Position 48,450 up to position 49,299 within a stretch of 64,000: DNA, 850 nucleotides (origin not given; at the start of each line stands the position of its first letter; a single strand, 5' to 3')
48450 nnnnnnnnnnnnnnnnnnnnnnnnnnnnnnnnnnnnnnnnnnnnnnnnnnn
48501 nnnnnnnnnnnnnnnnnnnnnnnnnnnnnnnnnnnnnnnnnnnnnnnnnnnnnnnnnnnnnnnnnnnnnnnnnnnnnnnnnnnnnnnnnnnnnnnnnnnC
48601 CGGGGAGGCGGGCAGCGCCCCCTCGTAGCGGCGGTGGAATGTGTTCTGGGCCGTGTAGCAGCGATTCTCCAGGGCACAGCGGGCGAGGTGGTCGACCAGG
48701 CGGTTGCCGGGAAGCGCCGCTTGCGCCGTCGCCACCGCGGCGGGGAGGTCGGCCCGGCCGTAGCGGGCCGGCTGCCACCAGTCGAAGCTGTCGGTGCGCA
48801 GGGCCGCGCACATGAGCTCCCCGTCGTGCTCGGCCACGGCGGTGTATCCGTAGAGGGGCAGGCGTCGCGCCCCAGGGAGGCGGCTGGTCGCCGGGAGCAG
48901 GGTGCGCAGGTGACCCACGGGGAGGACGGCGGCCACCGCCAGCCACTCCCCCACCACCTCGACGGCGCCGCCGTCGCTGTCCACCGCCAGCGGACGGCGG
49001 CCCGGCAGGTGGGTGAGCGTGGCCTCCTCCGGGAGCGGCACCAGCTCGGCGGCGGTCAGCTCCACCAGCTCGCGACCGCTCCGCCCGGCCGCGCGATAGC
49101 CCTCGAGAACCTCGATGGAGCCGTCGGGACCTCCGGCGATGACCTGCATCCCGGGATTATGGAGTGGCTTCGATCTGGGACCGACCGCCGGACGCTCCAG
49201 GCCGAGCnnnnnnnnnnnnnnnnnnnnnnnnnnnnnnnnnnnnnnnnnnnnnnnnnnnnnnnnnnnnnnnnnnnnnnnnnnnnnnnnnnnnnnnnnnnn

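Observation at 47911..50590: A radical-SAM protein with atypical CX3CXGC motif and unknown N-terminal domain neighbours a DUF222/HNH gene, upstream of rpmE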

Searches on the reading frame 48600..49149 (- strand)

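Call 23: search_protein_families(library=pfam, proteins=[window:48600-49149:-], max_evalue=1)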
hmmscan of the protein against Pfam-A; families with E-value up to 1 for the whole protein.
window:48600-49149:- (183 aa): 0 families

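Call 45: predict_structure(alignment_id=A3)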
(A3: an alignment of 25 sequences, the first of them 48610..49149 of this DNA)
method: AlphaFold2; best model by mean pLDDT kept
length: 180 residues; sequences in the alignment: 25
mean_pLDDT: 86.4   pTM: 0.70
mean pLDDT of the five models: 86.4, 85.7, 85.5, 85.4, 83.8
residues with pLDDT >= 90: 93; 70-90: 70; 50-70: 12; < 50: 5
segments of 3 or more residues with pLDDT < 50: 176-180
pLDDT, mean of each block of 10 residues (from residue 1): 94 94 93 94 91 93 92 89 94 87 95 91 64 84 86 83 76 55
secondary structure, 60 per line:
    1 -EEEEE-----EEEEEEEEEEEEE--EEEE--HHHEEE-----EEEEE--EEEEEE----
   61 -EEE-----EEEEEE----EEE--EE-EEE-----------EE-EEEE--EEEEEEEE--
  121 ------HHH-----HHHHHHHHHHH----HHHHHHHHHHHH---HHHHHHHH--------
elements in order: E2-6 E12-24 E27-30 E36-38 E44-48 E51-56 E62-64 E70-75 E80-82 E88-90 E105-108 E111-118 H135-145 H150-161 H165-172

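Call 74: fold_search(model_id=the predicted structure, library=pdb)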
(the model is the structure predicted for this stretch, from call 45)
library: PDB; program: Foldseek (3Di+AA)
matches with E <= 10: 348; with E <= 0.001: 0
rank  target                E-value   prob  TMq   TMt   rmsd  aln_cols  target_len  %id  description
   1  3s04_B                8.3e-02  0.07  0.12  0.11  17.6       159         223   16  Crystal structure of Escherichia coli type I signal peptidase in complex with an Arylomycin Lipoglycopeptide Antibioti (released 2011-10-05)
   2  4bqf_B                1.0e-01  0.04  0.09  0.04  23.5       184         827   16  Arabidopsis thaliana cytosolic alpha-1,4-glucan phosphorylase (PHS2) in complex with acarbose (released 2014-02-19)
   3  4bqe_A                1.2e-01  0.03  0.09  0.04  23.5       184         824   16  Arabidopsis thaliana Cytosolic Alpha-1,4-glucan Phosphorylase (PHS2) (released 2014-02-19)
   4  8r48                  2.5e-01  0.04  0.09  0.03  18.1       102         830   16  Structure of plastidial phosphorylase Pho1 from Solanum tuberosum at 2.2 Angstrom resolution (released 2024-10-09)
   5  2qdl_B                3.0e-01  0.06  0.14  0.15  16.3       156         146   10  Crystal structure of scaffolding protein TtCheW from Thermoanaerobacter tengcongensis (released 2007-09-04)
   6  4bqe_B                3.2e-01  0.02  0.09  0.04  23.5       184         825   17  Arabidopsis thaliana Cytosolic Alpha-1,4-glucan Phosphorylase (PHS2) (released 2014-02-19)
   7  9nlo_B                3.3e-01  0.05  0.13  0.11  16.3       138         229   13  Escherichia coli Signal Peptidase I Delta 2-76 P84A in complex with lipopeptide inhibitor (released 2025-11-19)
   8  4lq8_B                4.2e-01  0.04  0.14  0.10  16.5       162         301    9  Rickettsia rickettsii cell surface antigen 4 (sca4) head domain (residues 21-360) (released 2013-08-28)
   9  5ueb_B                5.8e-01  0.06  0.13  0.15  15.0       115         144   13  Novel crystal structure of a hypothetical protein from Neisseria gonorrhoeae (released 2017-01-18)
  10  4gzy_D                6.2e-01  0.05  0.18  0.04  20.5       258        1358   13  Crystal structures of bacterial RNA Polymerase paused elongation complexes (released 2013-02-13)
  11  8jng                  6.5e-01  0.07  0.17  0.20  14.7       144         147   15  Methanesulfonate monooxygenase ferredoxin subunit of PBS-PSII-PSI-LHCs from Porphyridium purpureum. (released 2023-08-02)
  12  3j16_F                6.5e-01  0.03  0.10  0.10  13.9       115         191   16  Models of ribosome-bound Dom34p and Rli1p and their ribosomal binding partners (released 2012-02-22)
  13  8i1v_A                7.7e-01  0.03  0.12  0.07  12.3       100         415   10  The asymmetric unit of P22 procapsid (released 2023-03-08)
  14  4nbb_E                8.2e-01  0.06  0.16  0.22  14.3       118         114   12  Carbazole- and oxygen-bound oxygenase with Ile262 replaced by Val and ferredoxin complex of carbazole 1,9a-dioxygenase (released 2014-03-26)
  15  8hn2_A                8.2e-01  0.06  0.13  0.19  14.2       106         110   17  Selenomethionine-labelled soluble domain of Rieske iron-sulfur protein from chlorobaculum tepidum (released 2023-07-05)
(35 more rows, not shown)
